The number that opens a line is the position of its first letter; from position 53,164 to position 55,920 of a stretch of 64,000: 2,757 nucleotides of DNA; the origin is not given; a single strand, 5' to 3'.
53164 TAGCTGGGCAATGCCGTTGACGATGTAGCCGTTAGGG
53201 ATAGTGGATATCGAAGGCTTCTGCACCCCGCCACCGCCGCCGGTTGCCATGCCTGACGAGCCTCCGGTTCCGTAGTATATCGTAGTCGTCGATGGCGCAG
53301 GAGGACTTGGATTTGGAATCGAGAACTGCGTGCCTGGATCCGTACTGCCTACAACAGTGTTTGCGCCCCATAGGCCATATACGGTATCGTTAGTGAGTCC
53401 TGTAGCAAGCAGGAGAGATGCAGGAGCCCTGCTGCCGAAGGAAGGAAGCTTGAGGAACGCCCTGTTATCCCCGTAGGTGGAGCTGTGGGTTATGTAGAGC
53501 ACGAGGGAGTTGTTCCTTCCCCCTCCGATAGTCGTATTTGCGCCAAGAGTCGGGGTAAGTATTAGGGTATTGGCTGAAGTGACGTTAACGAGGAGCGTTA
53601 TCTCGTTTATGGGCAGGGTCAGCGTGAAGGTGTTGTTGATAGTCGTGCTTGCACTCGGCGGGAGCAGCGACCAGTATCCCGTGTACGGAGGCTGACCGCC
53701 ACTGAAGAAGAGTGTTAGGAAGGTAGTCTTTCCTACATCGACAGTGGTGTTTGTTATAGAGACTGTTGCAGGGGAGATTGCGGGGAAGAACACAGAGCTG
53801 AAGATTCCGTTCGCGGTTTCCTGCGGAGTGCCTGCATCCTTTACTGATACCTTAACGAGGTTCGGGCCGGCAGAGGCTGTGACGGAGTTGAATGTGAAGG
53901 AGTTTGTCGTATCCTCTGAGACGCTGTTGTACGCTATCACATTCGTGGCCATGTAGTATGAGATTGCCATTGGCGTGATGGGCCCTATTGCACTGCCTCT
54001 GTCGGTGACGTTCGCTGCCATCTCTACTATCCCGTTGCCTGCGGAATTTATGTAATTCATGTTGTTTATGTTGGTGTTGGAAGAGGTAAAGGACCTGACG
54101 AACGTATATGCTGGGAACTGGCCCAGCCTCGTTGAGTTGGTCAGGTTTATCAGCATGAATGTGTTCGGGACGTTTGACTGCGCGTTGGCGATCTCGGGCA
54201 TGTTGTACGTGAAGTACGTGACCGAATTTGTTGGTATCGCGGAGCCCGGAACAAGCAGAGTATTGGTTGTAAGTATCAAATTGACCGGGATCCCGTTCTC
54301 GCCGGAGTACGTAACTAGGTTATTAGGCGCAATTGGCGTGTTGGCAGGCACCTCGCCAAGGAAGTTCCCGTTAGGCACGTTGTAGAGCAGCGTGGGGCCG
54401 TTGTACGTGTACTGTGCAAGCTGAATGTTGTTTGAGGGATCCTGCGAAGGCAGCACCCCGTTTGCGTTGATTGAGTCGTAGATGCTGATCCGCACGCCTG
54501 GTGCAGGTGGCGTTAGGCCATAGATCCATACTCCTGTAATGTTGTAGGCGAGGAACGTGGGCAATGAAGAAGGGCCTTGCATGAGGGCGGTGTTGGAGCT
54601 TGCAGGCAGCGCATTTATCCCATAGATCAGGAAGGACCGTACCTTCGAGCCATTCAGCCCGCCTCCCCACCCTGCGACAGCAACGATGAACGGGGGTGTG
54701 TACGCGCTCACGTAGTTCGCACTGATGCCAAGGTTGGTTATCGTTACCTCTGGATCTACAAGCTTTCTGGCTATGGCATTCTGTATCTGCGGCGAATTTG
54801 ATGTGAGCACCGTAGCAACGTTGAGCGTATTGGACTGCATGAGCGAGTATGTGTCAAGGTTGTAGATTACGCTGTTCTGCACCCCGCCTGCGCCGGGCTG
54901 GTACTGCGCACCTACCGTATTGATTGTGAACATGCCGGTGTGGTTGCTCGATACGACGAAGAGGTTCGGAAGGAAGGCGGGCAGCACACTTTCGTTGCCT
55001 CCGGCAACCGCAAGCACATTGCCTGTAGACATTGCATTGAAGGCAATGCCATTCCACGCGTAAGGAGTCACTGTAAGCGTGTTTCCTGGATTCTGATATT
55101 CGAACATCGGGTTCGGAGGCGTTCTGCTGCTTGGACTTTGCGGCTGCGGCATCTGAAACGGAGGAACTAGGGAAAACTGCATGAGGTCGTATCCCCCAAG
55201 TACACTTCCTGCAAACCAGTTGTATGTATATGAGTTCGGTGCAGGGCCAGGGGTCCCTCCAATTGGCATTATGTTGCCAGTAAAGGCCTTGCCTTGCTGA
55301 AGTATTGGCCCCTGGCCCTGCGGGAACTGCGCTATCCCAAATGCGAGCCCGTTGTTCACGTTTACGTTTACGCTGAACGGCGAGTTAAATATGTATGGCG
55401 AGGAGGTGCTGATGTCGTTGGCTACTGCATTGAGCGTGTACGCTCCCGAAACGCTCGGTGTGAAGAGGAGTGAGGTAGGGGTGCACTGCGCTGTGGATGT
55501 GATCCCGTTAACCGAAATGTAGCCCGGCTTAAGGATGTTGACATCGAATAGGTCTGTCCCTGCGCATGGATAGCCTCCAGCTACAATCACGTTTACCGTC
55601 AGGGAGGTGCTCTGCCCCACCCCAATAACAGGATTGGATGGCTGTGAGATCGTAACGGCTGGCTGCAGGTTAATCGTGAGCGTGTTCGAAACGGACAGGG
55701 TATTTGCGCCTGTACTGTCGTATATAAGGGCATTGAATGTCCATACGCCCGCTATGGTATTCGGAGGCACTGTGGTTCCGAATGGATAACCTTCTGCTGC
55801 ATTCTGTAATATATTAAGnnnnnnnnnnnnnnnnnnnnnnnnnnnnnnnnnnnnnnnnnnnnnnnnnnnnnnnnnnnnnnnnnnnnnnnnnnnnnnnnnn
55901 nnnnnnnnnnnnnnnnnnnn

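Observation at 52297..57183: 1628-aa charge-poor, sequon-dense surface protein with a six-bladed Kelch-like propeller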

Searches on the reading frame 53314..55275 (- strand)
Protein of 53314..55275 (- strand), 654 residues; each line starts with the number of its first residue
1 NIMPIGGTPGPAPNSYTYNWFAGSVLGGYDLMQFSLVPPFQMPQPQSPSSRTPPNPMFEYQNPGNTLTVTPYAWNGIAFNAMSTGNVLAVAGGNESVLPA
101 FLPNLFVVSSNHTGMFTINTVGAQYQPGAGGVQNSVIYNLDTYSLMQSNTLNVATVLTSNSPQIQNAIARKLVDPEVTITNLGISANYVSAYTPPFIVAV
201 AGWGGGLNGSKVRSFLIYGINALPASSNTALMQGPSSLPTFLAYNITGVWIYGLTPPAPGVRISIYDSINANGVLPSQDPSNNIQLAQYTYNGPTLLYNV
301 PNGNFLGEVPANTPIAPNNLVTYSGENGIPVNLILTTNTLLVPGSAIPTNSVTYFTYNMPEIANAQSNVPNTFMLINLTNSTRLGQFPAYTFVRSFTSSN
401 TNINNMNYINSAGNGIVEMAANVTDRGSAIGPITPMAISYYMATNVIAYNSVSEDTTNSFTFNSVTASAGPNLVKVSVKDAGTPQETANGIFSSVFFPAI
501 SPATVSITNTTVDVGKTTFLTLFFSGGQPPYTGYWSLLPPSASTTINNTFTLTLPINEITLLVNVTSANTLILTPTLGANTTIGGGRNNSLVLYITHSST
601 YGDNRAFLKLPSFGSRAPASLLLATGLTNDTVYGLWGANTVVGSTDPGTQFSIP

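Call 48: find_related_loci(query=A3, collection=genome_contigs, flank=8000)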
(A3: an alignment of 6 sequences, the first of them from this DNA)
Query A3 (654 aa) in genome_contigs; peptide patterns used: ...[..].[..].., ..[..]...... (x = any residue, [..] = any of these).
35 stretches matched a pattern; 6 encode a relative of the query (tblastn E <= 1e-3); 6 distinct loci.
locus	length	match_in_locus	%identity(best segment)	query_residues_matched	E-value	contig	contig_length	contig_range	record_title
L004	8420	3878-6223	48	16-653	7e-160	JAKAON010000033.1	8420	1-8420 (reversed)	MAG: Candidatus Micrarchaeota archaeon isolate YF1.bin19 NODE_10998_length_8420_cov_2.806102, whole genome shotgun seque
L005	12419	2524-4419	46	14-653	1e-149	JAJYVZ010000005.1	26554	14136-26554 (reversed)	MAG: Candidatus Micrarchaeota archaeon isolate FK2.bin61 NODE_2230_length_26554_cov_1.758429, whole genome shotgun seque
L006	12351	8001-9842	44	15-653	2e-126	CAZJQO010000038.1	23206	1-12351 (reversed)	MAG TPA_asm: Candidatus Micrarchaeota archaeon isolate SRP271791_co1_38 genome assembly, contig: k141_227249, whole geno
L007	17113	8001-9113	32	60-460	2e-29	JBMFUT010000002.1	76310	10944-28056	MAG: Candidatus Micrarchaeia archaeon isolate KM4348-10 NODE_70_length_76310_cov_49.674907, whole genome shotgun sequenc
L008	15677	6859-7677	29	135-441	4e-17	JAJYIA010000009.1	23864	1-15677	MAG: Candidatus Micrarchaeota archaeon isolate DBS2-1.bin104 NODE_3683_length_23864_cov_3.465813, whole genome shotgun s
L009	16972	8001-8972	26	105-446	6e-10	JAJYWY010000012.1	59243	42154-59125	MAG: Candidatus Micrarchaeota archaeon isolate FK3.bin165 NODE_902_length_59243_cov_3.653630, whole genome shotgun seque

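Call 49: find_homologous_proteins(query=A3, max_evalue=0.001)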
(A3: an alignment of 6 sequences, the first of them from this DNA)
Query A3 (6 sequences) (654 aa, profile of the alignment): 1 proteins with E <= 0.001 among 8000 candidates.
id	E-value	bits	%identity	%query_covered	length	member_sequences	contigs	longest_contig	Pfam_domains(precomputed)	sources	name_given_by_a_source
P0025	2.0e-205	702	44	98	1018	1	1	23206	-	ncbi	-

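Call 64: predict_structure(alignment_id=A5)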
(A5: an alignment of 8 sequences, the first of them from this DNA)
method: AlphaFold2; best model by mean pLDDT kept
length: 654 residues; sequences in the alignment: 8
mean_pLDDT: 35.5   pTM: 0.29
mean pLDDT of the five models: 35.5, 35.4, 33.5, 32.3, 31.6
residues with pLDDT >= 90: 0; 70-90: 0; 50-70: 100; < 50: 554
segments of 3 or more residues with pLDDT < 50: 1-106, 121-123, 128-132, 138-172, 185-189, 191-193, 208-210, 235-245, 252-259, 270-283, 301-306, 311-520, 523-556, 560-654
pLDDT, mean of each block of 10 residues (from residue 1): 22 25 25 32 28 25 23 24 24 21 42 51 45 49 34 39 47 58 51 52 50 54 57 51 48 49 57 39 50 52 48 41 28 21 24 21 24 20 23 24 26 29 26 23 24 22 23 21 25 23 43 46 45 37 35 44 42 32 26 42 46 37 42 29 27 25
secondary structure, 60 per line:
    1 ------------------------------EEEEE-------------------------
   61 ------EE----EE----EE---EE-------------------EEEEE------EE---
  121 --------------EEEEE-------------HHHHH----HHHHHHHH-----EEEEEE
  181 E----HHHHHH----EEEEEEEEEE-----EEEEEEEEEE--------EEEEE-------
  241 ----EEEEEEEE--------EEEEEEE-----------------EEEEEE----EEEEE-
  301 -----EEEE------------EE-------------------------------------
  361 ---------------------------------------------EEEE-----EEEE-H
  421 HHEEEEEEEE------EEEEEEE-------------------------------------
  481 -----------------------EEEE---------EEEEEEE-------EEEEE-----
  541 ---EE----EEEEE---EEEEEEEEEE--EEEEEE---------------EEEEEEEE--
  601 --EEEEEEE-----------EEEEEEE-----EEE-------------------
elements in order (helices of 4 or more, strands of 3 or more residues): E31-35 E105-109 E135-139 H153-157 H162-169 E175-181 H186-191 E196-205 E211-220 E229-233 E245-252 E261-267 E285-290 E295-299 E306-309 E406-409 E415-418 E423-430 E437-443 E504-507 E517-523 E531-535 E550-554 E558-567 E570-575 E591-598 E603-609 E621-627 E633-635

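Call 80: search_solved_structures(query=A5, max_evalue=1)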
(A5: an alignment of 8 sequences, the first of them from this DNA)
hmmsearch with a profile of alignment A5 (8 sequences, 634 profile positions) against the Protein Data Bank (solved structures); distinct sequences matched with E-value up to 1: 0.

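Call 93: search_protein_families(library=pfam, proteins=[L007:6435-9536:+, L008:5032-8178:+, L009:6234-9464:+], max_evalue=0.01)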
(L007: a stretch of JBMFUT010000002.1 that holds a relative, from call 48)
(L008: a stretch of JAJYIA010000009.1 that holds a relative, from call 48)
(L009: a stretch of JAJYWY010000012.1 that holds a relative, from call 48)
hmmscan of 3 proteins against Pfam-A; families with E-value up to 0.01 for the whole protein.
L007:6435-9536:+ (1034 aa): 1 family
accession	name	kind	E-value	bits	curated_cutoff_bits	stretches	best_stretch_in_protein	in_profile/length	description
PF05124.17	S_layer_C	-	3.3e-16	59.9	23.9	1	48-1027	12-176/177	S-layer like family, outer domain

L008:5032-8178:+ (1049 aa): 1 family
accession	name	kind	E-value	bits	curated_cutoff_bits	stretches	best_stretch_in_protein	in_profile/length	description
PF05124.17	S_layer_C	-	5.1e-15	56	23.9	1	53-1042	12-176/177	S-layer like family, outer domain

L009:6234-9464:+ (1077 aa): 1 family
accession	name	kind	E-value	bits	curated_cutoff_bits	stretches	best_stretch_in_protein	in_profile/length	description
PF05124.17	S_layer_C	-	1.1e-16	61.5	23.9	1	57-1070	12-176/177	S-layer like family, outer domain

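Call 94: search_protein_families(library=ncbifam, proteins=[L007:6435-9536:+, L008:5032-8178:+, L009:6234-9464:+, window:53314-55251:-], max_evalue=0.1)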
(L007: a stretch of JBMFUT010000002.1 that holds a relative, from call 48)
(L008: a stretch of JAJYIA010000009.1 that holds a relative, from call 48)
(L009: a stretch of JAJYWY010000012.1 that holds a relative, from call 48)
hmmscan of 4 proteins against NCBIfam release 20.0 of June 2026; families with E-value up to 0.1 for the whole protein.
L007:6435-9536:+ (1034 aa): 2 families
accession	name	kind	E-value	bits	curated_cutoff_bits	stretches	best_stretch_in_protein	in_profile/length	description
TIGR01564.1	S_layer_MJ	subfamily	4.7e-07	28.8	25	1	19-84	2-74/571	S-layer protein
NF033763.1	exchanger_TraB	exception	0.0014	16.7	700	1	41-115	220-296/522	outer membrane exchange protein TraB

L008:5032-8178:+ (1049 aa): 2 families
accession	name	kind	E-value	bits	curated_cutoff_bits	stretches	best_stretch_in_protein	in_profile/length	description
TIGR01564.1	S_layer_MJ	subfamily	1.9e-07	30.1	25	1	22-92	1-77/571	S-layer protein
NF033763.1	exchanger_TraB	exception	0.041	11.9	700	1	37-120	212-296/522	outer membrane exchange protein TraB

L009:6234-9464:+ (1077 aa): 2 families
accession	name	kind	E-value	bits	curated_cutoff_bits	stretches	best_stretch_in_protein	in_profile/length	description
TIGR01564.1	S_layer_MJ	subfamily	4.4e-10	38.8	25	2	31-95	5-76/571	S-layer protein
NF033763.1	exchanger_TraB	exception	0.031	12.3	700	1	49-121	219-293/522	outer membrane exchange protein TraB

window:53314-55251:- (646 aa): 0 families

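Call 99: search_solved_structures(query=A6, max_evalue=10)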
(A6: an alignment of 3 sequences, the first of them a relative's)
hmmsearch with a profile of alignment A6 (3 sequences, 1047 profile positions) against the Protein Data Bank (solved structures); distinct sequences matched with E-value up to 10: 3.
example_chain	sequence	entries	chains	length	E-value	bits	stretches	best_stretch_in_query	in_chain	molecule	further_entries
9fsa_A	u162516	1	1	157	2.4e-06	28.9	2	51-86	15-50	S-layer protein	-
9ijj_4P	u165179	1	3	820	1.9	9.3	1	584-648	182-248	Leucine-rich repeat and guanylate kinase domain-containing protein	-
6rjy_A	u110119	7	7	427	2.6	8.9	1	838-897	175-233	Arabino-oligosaccharids-binding protein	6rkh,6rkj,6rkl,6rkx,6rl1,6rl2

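Call 105: find_related_loci(query=A5, collection=viral_contigs, flank=5000)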
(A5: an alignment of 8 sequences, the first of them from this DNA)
Query A5 (654 aa) in viral_contigs; peptide patterns used: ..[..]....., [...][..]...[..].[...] (x = any residue, [..] = any of these).
82 stretches matched a pattern, but none encodes a relative of the query by tblastn (E <= 1e-3).

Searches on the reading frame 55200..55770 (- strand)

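Call 63: search_protein_families(library=pfam, proteins=[window:55200-55770:-], max_evalue=1)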
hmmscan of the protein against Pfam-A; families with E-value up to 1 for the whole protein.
window:55200-55770:- (190 aa): 1 family
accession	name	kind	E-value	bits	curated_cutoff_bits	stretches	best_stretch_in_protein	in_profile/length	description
PF22544.2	HYDIN_VesB_CFA65-like_Ig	-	0.034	14.8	25.5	1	14-61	24-70/100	HYDIN/CFA65/VesB-like, Ig-like domain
